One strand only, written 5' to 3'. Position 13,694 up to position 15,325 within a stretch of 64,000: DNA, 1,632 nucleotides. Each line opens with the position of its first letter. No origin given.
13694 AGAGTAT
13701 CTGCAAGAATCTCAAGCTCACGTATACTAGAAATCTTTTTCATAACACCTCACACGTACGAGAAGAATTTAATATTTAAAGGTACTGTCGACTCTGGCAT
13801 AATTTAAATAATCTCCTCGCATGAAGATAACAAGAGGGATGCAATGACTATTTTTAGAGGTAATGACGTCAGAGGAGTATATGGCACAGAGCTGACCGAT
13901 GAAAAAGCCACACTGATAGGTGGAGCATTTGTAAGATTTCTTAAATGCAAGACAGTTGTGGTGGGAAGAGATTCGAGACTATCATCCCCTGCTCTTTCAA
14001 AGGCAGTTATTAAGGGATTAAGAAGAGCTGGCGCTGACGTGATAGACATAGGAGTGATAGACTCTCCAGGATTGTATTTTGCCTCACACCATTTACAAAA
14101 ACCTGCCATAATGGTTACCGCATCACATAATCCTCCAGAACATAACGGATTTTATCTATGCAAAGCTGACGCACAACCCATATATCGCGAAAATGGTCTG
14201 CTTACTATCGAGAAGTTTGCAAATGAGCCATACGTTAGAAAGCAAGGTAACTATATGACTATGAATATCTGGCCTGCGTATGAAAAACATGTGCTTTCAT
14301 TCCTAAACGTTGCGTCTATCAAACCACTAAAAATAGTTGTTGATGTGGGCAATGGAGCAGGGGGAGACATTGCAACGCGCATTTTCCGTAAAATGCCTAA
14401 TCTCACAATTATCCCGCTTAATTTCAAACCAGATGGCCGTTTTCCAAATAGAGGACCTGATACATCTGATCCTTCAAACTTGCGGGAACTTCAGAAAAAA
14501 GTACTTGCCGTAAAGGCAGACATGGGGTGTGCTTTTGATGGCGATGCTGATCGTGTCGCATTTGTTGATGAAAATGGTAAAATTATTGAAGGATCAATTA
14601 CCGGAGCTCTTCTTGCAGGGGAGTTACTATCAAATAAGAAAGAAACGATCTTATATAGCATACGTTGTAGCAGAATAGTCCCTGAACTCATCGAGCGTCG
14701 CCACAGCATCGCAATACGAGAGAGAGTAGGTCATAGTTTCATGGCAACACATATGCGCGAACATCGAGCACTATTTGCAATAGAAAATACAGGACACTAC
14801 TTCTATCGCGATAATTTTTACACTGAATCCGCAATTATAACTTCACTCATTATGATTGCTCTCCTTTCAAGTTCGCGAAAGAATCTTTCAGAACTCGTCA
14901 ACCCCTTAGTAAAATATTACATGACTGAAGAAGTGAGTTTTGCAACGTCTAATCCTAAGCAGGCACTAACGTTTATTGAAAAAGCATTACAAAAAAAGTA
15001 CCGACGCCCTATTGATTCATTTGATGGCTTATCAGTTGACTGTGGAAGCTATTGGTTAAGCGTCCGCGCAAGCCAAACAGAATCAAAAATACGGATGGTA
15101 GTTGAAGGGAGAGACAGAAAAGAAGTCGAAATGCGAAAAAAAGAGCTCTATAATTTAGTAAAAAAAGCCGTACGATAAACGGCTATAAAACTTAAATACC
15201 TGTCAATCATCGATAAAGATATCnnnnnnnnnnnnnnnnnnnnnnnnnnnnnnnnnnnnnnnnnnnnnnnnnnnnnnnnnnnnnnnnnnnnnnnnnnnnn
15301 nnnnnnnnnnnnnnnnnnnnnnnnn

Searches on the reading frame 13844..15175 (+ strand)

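Call 9: search_protein_families(library=pfam, proteins=[window:13844-15175:+], max_evalue=0.001)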
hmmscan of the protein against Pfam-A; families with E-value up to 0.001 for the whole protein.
window:13844-15175:+ (444 aa): 4 families
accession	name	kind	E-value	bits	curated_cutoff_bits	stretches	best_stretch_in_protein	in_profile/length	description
PF02878.22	PGM_PMM_I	-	8.2e-30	103.7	22.5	1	2-117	2-123/138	Phosphoglucomutase/phosphomannomutase, alpha/beta/alpha domain I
PF02879.22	PGM_PMM_II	-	3.9e-23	82.4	29.3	1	146-245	3-103/103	Phosphoglucomutase/phosphomannomutase, alpha/beta/alpha domain II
PF02880.22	PGM_PMM_III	-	6.7e-18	65.3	20.7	1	250-357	2-113/115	Phosphoglucomutase/phosphomannomutase, alpha/beta/alpha domain III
PF00408.26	PGM_PMM_IV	-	0.00022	21.7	23.1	1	395-435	33-65/68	Phosphoglucomutase/phosphomannomutase, C-terminal domain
